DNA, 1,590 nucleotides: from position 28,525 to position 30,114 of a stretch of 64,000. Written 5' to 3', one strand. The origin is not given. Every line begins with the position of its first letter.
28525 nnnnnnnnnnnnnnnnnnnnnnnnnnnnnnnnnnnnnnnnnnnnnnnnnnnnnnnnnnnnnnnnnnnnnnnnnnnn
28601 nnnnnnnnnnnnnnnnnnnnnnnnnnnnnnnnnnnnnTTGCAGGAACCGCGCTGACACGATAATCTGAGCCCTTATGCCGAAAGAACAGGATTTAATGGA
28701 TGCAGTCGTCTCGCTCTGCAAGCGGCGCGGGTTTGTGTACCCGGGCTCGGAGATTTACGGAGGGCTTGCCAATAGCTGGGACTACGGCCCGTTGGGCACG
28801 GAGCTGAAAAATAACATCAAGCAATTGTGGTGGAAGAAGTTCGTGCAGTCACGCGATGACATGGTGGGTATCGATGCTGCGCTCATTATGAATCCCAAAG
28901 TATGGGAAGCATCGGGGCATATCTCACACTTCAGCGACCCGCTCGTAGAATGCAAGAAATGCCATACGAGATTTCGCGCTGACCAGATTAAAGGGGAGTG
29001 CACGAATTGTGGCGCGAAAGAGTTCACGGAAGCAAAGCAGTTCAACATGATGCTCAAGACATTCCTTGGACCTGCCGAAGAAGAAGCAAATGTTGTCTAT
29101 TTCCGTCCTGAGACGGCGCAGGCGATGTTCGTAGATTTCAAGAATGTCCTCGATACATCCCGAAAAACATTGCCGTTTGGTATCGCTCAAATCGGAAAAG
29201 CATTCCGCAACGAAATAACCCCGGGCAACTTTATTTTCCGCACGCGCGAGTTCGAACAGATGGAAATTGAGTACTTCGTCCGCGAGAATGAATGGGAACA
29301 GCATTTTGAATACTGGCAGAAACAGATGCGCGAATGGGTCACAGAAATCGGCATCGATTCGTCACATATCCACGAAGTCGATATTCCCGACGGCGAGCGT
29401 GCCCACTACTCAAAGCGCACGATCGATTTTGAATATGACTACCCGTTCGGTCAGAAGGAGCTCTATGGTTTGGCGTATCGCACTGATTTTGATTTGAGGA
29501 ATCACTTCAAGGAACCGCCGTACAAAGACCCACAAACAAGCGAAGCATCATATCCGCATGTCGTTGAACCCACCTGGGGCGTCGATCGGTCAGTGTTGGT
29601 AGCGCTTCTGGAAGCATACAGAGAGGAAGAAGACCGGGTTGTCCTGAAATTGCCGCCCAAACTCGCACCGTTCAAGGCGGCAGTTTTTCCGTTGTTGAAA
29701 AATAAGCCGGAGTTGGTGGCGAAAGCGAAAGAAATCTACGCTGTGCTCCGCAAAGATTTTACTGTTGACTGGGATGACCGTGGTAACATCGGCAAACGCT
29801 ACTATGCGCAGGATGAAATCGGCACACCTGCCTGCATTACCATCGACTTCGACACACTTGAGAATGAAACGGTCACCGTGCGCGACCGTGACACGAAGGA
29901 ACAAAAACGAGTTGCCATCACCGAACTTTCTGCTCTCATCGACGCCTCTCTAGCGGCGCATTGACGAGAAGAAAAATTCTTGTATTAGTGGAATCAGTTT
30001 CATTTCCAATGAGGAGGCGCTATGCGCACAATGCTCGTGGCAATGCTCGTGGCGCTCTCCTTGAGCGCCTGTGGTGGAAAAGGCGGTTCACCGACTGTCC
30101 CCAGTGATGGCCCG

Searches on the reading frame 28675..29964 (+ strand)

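Call 47: search_protein_families(library=pfam, proteins=[window:28675-29964:+], max_evalue=0.00001)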
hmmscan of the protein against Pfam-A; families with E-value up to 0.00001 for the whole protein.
window:28675-29964:+ (429 aa): 2 families
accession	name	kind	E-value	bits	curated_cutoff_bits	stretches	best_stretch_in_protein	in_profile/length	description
PF03129.25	HGTP_anticodon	-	5.3e-21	75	21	1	334-422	1-91/94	Anticodon binding domain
PF00587.30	tRNA-synt_2b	-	8.5e-14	52.4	29.3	1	138-311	8-176/179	tRNA synthetase class II core domain (G, H, P, S and T)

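Call 80: search_protein_families(library=ncbifam, proteins=[window:28675-29964:+], max_evalue=0.00001)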
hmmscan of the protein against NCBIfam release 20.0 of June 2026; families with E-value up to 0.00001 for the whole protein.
window:28675-29964:+ (429 aa): 10 families
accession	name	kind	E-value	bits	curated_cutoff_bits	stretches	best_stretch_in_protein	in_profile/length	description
NF003211.1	PRK04173.1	equivalog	4.6e-177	589.4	312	2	108-421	129-453/454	glycine--tRNA ligase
NF011484.0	PRK14894.1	equivalog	4e-143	477.4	1050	2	8-318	6-336/539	glycine--tRNA ligase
TIGR00389.1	glyS_dimeric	equivalog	1.5e-138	462.9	243.3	4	287-423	423-562/565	glycine--tRNA ligase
NF008979.1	PRK12325.1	exception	1.3e-16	60.5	550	1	297-420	311-434/437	proline--tRNA ligase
NF006625.0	PRK09194.1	equivalog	5e-16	58.7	558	1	302-421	441-557/559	proline--tRNA ligase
TIGR00408.1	proS_fam_I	equivalog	1.9e-13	50.2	437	1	141-423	100-378/475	proline--tRNA ligase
TIGR00409.1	proS_fam_II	equivalog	6.5e-12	45.1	306.7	1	308-422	452-565/568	proline--tRNA ligase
NF003068.0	PRK03991.1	equivalog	2.7e-09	35.9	484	1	298-425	465-591/613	threonine--tRNA ligase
TIGR00418.1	thrS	equivalog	9.5e-09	34.7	383.65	0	175-422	326-561/565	threonine--tRNA ligase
TIGR00442.1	hisS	equivalog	1.1e-06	27.9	286.75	0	344-414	333-405/406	histidine--tRNA ligase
